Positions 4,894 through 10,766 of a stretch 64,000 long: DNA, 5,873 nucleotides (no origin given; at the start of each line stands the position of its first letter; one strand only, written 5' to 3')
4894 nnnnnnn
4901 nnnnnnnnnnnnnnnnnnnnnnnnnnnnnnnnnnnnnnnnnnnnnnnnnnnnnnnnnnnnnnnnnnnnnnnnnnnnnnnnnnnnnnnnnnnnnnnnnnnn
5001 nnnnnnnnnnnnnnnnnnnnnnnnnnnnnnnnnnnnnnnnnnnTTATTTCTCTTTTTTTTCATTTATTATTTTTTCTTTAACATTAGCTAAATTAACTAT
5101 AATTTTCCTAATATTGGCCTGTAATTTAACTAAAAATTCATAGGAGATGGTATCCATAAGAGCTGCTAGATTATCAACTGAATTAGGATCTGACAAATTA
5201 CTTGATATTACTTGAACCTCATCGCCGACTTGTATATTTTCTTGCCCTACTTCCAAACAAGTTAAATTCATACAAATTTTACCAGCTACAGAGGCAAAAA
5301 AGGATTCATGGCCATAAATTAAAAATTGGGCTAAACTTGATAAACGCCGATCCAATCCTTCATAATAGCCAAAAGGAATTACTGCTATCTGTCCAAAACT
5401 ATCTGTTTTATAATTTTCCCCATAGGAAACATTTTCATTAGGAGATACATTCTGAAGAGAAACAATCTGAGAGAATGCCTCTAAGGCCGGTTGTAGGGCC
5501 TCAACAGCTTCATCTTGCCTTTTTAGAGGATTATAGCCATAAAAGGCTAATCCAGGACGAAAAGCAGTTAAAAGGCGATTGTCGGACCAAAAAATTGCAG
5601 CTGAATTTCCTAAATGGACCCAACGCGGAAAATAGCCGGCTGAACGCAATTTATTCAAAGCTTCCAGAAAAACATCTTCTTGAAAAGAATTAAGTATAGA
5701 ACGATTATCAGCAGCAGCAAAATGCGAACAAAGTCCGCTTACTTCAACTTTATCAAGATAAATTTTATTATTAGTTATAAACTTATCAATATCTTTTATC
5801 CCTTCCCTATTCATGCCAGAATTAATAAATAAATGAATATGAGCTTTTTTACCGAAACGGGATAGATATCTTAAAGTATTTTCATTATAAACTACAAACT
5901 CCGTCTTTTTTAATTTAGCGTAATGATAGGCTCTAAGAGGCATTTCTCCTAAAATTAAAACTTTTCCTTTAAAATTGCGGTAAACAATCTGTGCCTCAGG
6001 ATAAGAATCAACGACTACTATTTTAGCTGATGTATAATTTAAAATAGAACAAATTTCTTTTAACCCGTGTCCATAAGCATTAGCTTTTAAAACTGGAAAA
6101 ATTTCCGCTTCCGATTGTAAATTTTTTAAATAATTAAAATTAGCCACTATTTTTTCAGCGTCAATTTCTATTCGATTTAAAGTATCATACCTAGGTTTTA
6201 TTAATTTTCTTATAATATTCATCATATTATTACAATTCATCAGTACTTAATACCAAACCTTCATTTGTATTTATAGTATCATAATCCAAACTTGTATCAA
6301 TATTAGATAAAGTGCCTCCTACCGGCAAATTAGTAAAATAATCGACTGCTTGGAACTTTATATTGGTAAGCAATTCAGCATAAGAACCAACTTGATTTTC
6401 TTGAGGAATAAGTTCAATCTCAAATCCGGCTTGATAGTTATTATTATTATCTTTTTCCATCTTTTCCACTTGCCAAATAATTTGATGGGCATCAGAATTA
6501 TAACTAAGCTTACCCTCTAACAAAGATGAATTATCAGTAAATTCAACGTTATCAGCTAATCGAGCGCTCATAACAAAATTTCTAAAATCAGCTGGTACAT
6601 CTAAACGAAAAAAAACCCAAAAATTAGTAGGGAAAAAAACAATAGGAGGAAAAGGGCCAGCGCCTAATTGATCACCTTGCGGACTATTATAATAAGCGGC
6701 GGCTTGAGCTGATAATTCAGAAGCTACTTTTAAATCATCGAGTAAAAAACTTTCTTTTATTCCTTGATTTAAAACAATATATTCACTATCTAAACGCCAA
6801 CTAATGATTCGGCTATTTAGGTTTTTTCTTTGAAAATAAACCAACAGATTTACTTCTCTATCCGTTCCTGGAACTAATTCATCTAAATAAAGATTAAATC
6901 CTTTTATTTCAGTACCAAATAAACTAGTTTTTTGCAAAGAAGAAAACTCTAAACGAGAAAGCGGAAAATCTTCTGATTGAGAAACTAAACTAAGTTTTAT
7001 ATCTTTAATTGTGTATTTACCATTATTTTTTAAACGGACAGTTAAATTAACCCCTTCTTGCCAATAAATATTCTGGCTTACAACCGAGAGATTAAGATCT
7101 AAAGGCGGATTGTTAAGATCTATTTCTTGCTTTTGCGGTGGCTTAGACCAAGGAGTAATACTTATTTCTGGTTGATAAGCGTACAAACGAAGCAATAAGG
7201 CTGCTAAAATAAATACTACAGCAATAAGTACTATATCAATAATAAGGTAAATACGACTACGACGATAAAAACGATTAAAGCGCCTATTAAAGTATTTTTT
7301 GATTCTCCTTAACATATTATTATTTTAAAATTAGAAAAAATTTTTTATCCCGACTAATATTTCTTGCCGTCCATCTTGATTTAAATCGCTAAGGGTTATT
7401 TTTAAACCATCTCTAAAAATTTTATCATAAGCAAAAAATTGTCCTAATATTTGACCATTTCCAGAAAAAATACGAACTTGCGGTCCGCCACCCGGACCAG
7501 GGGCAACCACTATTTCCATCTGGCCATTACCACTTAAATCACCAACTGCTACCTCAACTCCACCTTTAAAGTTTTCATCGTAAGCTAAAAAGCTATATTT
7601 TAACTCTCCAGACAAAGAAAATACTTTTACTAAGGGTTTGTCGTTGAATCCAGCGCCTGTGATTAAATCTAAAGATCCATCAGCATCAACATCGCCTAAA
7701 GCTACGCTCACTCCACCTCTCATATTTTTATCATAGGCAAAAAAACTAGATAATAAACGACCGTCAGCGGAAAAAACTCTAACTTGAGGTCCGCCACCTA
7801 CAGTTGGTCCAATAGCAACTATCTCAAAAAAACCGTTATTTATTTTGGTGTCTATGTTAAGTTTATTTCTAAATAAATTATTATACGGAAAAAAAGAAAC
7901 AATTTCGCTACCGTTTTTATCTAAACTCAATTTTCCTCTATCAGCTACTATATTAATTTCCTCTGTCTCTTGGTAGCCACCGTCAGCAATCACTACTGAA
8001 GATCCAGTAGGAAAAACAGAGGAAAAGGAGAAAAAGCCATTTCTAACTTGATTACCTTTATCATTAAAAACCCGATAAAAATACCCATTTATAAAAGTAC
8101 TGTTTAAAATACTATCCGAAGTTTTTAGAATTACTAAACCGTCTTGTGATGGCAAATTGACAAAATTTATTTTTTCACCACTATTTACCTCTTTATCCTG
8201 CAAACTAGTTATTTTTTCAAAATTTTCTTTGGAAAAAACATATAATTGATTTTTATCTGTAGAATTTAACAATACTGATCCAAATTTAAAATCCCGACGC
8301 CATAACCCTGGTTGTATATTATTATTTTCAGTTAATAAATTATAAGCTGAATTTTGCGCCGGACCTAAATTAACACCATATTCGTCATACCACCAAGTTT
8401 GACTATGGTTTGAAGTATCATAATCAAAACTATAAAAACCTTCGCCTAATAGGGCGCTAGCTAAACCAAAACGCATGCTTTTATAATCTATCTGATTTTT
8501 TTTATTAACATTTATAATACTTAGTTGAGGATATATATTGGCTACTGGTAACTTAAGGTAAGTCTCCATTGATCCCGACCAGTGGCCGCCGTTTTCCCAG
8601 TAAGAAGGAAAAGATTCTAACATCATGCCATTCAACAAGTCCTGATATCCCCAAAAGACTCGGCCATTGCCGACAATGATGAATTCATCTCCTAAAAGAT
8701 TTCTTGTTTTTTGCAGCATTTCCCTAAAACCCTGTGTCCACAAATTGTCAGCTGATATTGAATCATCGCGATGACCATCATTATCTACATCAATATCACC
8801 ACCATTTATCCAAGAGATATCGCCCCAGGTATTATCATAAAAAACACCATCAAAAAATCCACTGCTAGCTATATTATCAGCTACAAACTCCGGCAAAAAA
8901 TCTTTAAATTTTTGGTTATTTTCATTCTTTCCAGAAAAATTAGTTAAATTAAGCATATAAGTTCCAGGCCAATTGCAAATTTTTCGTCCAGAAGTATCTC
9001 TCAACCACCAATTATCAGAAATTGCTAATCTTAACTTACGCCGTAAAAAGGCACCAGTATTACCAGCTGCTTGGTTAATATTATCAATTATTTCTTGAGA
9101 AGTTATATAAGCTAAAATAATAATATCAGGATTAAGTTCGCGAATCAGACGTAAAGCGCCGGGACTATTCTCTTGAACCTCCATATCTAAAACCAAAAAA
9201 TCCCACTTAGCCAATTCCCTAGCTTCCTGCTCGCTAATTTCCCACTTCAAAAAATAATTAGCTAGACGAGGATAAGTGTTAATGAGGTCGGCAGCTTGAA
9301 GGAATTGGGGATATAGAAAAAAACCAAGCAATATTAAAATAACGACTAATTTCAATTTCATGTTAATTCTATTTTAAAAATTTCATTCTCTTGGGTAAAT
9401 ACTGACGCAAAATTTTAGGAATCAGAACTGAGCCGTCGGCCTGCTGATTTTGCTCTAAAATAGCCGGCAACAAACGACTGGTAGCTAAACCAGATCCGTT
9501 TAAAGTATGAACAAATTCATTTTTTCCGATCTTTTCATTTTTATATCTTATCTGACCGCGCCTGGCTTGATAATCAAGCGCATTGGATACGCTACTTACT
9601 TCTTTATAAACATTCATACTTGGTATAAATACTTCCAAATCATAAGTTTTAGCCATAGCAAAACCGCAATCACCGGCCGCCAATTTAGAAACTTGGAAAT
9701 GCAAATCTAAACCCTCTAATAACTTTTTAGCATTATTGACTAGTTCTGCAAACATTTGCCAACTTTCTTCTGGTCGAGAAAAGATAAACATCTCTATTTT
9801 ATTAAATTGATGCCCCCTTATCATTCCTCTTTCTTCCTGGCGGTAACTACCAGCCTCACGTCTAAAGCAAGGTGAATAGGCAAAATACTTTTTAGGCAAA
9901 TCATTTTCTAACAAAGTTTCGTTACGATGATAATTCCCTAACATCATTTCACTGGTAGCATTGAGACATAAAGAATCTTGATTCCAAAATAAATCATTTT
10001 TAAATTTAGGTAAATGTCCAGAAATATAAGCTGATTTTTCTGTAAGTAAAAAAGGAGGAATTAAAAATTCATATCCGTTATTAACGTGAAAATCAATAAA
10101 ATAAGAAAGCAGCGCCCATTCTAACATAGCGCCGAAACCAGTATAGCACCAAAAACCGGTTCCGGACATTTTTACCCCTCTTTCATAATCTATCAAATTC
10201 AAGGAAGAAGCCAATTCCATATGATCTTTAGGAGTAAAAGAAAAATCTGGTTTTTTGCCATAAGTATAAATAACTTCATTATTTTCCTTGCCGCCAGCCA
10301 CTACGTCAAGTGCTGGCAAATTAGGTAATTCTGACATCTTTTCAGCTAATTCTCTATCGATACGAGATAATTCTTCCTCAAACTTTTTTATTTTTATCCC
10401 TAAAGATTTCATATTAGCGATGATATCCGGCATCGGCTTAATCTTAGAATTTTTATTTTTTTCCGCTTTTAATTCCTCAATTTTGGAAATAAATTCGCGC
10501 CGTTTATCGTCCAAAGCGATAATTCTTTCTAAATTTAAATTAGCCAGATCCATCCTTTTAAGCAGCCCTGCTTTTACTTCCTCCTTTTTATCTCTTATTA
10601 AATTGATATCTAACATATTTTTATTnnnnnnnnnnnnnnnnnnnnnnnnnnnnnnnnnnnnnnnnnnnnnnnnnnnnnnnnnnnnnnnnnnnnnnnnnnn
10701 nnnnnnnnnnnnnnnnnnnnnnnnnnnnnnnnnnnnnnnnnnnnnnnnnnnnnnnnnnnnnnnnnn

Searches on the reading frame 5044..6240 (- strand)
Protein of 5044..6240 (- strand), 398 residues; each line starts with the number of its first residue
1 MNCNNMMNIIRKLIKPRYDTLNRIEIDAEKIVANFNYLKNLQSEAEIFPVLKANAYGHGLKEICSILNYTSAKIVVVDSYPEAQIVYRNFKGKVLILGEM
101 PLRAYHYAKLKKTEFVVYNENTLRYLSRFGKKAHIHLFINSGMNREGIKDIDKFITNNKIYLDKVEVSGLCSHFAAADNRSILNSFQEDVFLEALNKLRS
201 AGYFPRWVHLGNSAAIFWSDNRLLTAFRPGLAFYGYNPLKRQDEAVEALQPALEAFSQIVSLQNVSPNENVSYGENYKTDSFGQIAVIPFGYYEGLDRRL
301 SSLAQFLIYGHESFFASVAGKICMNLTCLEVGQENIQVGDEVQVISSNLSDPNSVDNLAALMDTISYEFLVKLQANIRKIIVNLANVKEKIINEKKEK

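Call 10: search_protein_families(library=pfam, proteins=[window:5044-6240:-], max_evalue=0.001)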
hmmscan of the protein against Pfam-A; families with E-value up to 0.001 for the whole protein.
window:5044-6240:- (398 aa): 2 families
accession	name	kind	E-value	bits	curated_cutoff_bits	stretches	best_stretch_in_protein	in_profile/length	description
PF01168.26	Ala_racemase_N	-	1.9e-39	136.1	24.1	1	26-238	1-220/220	Alanine racemase, N-terminal domain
PF00842.27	Ala_racemase_C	-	2.2e-26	92.4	25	1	254-380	3-126/127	Alanine racemase, C-terminal domain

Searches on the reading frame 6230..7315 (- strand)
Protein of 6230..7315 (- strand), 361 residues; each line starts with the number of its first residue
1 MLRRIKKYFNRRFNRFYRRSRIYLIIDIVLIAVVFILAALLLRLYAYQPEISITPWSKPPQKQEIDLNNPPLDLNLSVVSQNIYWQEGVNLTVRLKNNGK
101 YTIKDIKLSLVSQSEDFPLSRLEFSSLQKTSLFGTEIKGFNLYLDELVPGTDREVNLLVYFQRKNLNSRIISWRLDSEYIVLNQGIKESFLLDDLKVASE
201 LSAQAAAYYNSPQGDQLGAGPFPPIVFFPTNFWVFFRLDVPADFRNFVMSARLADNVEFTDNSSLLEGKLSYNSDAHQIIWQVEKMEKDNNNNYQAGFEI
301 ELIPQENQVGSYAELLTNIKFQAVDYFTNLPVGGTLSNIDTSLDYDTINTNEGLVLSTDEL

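Call 10: search_protein_families(library=pfam, proteins=[window:6230-7315:-], max_evalue=0.001)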
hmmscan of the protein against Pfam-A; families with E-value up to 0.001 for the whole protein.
window:6230-7315:- (361 aa): 0 families

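Call 40: search_protein_families(library=pfam, proteins=[window:6230-7315:-], max_evalue=0.01)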
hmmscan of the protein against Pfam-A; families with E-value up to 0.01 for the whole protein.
window:6230-7315:- (361 aa): 1 family
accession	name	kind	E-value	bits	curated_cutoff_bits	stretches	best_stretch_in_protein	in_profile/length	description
PF02752.27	Arrestin_C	-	0.005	17.6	27.7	0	71-114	4-47/137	Arrestin (or S-antigen), C-terminal domain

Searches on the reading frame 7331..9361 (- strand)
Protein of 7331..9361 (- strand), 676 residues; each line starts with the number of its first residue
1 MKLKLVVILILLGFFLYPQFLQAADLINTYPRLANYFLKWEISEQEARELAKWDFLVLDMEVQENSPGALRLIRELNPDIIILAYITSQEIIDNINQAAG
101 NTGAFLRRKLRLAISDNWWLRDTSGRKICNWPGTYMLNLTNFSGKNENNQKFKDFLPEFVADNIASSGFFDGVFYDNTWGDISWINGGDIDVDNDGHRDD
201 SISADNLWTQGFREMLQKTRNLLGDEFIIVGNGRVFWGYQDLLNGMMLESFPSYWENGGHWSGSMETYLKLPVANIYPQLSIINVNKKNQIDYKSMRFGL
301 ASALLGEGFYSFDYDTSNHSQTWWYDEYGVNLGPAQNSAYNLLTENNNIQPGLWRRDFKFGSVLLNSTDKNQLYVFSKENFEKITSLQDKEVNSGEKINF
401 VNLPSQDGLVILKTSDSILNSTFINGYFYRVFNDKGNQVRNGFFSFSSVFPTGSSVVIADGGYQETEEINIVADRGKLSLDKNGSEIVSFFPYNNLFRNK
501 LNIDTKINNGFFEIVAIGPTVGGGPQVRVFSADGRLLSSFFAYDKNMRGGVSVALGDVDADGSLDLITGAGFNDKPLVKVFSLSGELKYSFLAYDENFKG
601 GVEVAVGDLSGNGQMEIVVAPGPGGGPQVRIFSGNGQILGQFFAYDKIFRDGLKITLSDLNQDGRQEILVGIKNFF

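Call 10: search_protein_families(library=pfam, proteins=[window:7331-9361:-], max_evalue=0.001)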
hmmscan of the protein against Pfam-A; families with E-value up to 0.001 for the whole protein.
window:7331-9361:- (676 aa): 3 families
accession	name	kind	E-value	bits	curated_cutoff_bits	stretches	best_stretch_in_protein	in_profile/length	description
PF14885.12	GHL15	-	3.9e-33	116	27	1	74-361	1-270/271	Hypothetical glycosyl hydrolase family 15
PF01839.29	FG-GAP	-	5.3e-09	36.2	22.1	1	550-573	2-25/37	FG-GAP repeat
PF13517.12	FG-GAP_3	-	1.3e-07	32.6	26.9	1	608-670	1-61/61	FG-GAP-like repeat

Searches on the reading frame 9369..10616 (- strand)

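Call 10: search_protein_families(library=pfam, proteins=[window:9369-10616:-], max_evalue=0.001)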
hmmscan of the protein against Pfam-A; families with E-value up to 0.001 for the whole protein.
window:9369-10616:- (415 aa): 2 families
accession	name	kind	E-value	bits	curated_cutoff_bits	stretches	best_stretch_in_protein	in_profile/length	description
PF00587.30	tRNA-synt_2b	-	2.6e-35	122.5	29.3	1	212-390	7-179/179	tRNA synthetase class II core domain (G, H, P, S and T)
PF02403.27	Seryl_tRNA_N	-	3.7e-17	62.9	28.2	1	1-101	1-108/108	Seryl-tRNA synthetase N-terminal domain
